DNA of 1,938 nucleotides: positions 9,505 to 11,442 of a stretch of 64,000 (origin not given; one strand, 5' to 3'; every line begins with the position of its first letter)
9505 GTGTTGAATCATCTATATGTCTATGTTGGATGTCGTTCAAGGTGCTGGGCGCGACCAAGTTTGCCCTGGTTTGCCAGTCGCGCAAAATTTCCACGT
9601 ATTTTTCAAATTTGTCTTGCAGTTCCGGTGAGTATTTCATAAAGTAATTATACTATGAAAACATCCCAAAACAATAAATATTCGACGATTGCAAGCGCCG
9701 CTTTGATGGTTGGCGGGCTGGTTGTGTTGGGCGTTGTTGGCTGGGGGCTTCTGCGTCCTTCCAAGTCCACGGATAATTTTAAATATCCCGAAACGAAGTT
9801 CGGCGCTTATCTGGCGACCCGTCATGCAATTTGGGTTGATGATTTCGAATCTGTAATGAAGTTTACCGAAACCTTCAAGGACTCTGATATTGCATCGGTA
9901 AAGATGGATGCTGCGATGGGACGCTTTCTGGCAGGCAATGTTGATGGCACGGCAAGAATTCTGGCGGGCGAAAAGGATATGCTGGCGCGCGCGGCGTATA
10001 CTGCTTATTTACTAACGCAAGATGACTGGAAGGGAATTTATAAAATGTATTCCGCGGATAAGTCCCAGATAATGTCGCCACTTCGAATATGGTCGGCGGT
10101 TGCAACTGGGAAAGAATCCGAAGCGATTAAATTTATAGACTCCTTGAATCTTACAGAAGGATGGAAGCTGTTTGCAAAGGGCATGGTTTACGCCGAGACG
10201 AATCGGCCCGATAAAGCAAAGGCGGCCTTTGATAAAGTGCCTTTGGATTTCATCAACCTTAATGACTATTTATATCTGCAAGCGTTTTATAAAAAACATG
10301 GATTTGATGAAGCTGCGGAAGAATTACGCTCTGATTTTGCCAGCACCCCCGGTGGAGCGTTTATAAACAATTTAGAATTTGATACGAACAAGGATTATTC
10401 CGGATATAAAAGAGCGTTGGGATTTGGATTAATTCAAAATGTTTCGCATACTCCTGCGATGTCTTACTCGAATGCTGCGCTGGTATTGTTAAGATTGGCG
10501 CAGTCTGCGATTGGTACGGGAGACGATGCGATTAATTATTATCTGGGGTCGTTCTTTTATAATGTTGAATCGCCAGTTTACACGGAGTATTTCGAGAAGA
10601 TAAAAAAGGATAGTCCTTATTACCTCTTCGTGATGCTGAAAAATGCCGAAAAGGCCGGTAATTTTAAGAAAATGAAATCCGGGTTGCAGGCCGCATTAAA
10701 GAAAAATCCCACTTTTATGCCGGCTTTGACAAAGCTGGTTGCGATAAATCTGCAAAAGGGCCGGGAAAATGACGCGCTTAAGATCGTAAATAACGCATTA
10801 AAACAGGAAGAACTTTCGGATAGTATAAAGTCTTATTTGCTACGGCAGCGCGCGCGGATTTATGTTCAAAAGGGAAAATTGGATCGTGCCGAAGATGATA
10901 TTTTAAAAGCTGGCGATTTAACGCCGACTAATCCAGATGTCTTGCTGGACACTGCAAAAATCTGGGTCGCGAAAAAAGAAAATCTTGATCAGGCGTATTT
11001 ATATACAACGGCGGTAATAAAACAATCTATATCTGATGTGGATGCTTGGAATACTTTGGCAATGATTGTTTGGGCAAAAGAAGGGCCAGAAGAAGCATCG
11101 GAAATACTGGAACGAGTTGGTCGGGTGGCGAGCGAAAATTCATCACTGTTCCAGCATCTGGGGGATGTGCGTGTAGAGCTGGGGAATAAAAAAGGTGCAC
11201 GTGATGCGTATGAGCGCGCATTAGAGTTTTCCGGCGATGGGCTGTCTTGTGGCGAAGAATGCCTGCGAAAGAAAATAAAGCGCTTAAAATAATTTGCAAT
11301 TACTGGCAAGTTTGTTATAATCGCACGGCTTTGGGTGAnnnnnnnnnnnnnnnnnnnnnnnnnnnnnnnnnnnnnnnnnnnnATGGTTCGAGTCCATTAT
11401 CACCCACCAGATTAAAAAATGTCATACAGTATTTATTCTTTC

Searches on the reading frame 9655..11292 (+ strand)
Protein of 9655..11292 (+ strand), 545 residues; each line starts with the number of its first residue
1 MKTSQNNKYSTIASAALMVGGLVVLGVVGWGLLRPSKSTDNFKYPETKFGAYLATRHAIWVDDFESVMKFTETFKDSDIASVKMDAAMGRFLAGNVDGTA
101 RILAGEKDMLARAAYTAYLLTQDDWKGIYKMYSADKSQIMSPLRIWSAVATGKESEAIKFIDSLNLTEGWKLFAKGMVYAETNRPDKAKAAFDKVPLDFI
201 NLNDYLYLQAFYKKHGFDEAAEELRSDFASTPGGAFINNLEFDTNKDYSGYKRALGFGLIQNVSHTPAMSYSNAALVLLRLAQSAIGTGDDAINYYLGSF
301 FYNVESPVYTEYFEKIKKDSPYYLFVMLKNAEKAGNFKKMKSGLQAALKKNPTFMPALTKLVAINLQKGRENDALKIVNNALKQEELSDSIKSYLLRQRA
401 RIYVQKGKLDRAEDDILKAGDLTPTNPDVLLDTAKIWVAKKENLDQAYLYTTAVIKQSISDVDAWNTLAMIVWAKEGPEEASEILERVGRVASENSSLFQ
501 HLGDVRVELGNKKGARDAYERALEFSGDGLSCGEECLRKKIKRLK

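Call 7: search_protein_families(library=pfam, proteins=[window:9655-11292:+], max_evalue=0.1)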
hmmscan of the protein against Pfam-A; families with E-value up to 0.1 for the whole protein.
window:9655-11292:+ (545 aa): 24 families
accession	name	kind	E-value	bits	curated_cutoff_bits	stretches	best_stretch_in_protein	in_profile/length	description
PF07719.23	TPR_2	-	3.6e-12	45.8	27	2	501-525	6-30/34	Tetratricopeptide repeat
PF13181.12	TPR_8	-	1e-11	44.5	25.7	0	499-525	4-30/34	Tetratricopeptide repeat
PF13428.12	TPR_14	-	1.7e-10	41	23.5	0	395-435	3-43/44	Tetratricopeptide repeat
PF14559.12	TPR_19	-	7.2e-09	36.3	25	0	344-385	14-55/68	Tetratricopeptide repeat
PF23914.1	TPR_CcmH_CycH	-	1.5e-08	35.1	42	1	401-496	58-155/158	Cytochrome c-type biogenesis protein H TPR domain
PF13424.12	TPR_12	-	5.6e-08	33.3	30.1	1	464-525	5-74/77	Tetratricopeptide repeat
PF00515.34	TPR_1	-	9.8e-08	32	27.8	0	173-195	5-27/34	Tetratricopeptide repeat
PF13431.12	TPR_17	-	7e-07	29.5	24.4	0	345-375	3-33/34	Tetratricopeptide repeat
PF09976.15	TPR_21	-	7.9e-07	29.4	25.5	1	466-542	117-189/193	Tetratricopeptide repeat-like domain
PF25062.1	ARM_TT21_N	-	3.3e-06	27.4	40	1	310-366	156-213/222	Tetratricopeptide repeat protein 21 N-terminal ARM repeat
PF13371.12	TPR_9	-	6.4e-06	26.5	35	0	472-526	5-59/73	Tetratricopeptide repeat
PF13432.12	TPR_16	-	7.2e-06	26.8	32.7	0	468-525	3-60/65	Tetratricopeptide repeat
PF13414.12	TPR_11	-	3.1e-05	24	26.8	0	401-431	2-32/42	TPR repeat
PF13174.12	TPR_6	-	0.00045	21.1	26.3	0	172-195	3-26/33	Tetratricopeptide repeat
PF25063.1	ARM_TT21_C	-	0.0016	18.8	35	0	338-414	38-116/209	Tetratricopeptide repeat protein 21 C-terminal ARM domain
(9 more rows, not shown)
